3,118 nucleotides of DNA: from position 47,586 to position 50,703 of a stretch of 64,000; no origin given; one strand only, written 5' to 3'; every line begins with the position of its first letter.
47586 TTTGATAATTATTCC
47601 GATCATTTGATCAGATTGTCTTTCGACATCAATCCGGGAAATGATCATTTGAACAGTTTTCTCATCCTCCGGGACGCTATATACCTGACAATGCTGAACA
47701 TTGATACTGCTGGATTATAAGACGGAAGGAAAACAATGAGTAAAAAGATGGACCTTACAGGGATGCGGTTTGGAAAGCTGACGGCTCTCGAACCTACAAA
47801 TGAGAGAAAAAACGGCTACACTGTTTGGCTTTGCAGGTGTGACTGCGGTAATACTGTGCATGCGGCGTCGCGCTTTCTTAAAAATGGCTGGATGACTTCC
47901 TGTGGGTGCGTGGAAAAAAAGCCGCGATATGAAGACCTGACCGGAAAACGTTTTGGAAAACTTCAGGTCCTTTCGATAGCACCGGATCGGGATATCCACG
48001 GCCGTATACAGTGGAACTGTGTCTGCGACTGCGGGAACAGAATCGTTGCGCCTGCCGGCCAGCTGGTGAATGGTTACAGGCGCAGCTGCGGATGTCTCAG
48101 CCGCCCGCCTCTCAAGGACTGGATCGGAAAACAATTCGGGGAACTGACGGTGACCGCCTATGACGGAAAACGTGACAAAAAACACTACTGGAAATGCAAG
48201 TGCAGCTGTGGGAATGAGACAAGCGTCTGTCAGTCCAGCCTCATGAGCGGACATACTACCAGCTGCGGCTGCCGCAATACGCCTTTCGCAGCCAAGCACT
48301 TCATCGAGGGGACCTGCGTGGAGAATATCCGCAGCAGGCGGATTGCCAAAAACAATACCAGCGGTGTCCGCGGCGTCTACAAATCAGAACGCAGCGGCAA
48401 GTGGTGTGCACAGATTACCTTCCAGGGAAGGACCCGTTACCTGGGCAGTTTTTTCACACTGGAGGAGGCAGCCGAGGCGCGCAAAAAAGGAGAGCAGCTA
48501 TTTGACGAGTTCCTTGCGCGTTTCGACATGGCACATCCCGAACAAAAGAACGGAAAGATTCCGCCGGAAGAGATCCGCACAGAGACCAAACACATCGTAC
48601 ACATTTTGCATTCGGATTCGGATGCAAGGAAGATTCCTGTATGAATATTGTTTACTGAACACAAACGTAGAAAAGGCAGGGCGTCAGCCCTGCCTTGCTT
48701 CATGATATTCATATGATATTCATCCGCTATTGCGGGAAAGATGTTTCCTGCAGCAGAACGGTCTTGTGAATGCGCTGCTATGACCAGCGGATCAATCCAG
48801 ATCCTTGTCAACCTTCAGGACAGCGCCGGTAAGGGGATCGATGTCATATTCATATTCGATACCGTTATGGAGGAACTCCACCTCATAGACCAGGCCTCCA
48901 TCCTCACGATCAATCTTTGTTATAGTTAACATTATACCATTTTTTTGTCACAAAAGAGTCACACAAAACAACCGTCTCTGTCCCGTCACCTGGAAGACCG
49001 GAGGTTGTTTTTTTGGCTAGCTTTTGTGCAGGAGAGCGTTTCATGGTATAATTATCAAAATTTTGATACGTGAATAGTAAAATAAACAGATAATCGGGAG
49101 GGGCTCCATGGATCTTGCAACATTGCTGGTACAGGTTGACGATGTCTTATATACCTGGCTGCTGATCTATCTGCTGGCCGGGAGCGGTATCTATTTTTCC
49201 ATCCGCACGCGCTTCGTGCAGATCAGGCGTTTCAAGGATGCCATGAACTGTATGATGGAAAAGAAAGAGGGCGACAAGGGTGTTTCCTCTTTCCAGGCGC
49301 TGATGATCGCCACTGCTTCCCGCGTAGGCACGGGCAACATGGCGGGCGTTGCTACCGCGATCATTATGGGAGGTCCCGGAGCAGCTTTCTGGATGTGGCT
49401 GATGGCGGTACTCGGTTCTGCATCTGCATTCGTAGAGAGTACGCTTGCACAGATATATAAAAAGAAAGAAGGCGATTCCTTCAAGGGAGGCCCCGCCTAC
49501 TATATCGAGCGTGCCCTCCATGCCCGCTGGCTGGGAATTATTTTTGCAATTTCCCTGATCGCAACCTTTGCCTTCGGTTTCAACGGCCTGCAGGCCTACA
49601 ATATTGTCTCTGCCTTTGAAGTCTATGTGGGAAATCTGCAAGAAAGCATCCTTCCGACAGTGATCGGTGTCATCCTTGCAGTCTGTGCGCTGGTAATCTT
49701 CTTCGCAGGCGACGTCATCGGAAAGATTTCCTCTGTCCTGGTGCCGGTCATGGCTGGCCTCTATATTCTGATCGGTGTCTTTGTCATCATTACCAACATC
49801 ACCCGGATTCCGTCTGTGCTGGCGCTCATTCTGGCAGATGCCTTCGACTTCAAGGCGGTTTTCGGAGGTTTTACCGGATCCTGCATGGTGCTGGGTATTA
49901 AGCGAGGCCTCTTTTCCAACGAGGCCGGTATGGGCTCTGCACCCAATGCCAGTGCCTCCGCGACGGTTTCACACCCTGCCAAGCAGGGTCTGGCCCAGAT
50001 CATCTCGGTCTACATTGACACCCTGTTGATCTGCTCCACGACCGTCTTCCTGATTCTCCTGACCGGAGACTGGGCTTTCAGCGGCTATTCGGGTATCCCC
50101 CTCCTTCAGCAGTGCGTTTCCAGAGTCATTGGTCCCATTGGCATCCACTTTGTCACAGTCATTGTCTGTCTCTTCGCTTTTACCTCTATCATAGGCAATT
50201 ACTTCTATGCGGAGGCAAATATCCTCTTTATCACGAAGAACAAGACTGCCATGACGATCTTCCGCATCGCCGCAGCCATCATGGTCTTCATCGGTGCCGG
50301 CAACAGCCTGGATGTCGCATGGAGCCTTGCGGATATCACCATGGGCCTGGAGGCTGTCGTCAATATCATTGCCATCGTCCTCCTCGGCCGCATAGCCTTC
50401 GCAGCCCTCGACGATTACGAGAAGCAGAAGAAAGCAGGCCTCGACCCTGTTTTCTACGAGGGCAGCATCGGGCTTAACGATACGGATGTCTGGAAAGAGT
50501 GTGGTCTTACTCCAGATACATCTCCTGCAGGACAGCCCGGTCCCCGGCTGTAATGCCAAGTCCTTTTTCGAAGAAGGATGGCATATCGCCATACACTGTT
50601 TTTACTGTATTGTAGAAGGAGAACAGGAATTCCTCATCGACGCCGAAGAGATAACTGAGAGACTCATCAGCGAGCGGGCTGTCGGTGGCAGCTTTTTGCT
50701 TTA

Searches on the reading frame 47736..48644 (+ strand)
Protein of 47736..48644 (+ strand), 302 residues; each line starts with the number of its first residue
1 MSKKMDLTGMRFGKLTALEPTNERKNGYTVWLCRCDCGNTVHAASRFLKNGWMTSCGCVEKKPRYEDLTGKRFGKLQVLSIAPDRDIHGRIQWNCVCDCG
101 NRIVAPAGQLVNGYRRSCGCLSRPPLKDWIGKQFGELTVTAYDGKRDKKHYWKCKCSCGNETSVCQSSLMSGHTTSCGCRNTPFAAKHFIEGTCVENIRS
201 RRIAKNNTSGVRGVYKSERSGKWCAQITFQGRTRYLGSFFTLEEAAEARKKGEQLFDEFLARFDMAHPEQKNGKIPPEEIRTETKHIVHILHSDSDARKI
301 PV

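Call 10: search_protein_families(library=pfam, proteins=[window:47736-48644:+], max_evalue=0.001)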
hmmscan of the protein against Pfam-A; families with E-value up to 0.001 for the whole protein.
window:47736-48644:+ (302 aa): 0 families

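Call 36: search_protein_families(library=ncbifam, proteins=[window:47736-48644:+], max_evalue=0.001)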
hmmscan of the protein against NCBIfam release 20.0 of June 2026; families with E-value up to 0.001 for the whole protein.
window:47736-48644:+ (302 aa): 0 families

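Call 64: search_solved_structures(query=window:47736-48644:+, max_evalue=0.01)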
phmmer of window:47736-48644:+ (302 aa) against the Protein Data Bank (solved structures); distinct sequences matched with E-value up to 0.01: 0.

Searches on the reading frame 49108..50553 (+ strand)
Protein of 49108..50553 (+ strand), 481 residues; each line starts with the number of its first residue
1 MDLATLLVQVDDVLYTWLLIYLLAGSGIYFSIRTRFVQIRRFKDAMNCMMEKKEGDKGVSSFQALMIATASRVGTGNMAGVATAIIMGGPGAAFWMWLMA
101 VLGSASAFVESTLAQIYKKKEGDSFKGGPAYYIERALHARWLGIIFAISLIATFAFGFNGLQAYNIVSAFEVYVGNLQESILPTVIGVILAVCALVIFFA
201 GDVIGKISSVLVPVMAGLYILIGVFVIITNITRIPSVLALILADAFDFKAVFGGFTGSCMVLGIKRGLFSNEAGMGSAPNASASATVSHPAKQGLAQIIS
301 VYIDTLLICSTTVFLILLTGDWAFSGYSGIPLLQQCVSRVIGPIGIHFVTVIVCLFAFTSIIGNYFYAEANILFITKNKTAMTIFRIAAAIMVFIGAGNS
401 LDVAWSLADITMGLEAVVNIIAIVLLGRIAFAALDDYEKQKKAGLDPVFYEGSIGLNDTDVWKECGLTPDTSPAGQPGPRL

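Call 36: search_protein_families(library=ncbifam, proteins=[window:49108-50553:+], max_evalue=0.001)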
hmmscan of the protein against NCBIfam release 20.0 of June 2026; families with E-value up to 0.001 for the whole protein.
window:49108-50553:+ (481 aa): 1 family
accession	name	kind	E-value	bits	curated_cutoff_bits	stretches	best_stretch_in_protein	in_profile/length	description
TIGR00835.1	agcS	subfamily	9.1e-136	453.1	272.65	1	19-437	4-424/424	amino acid carrier protein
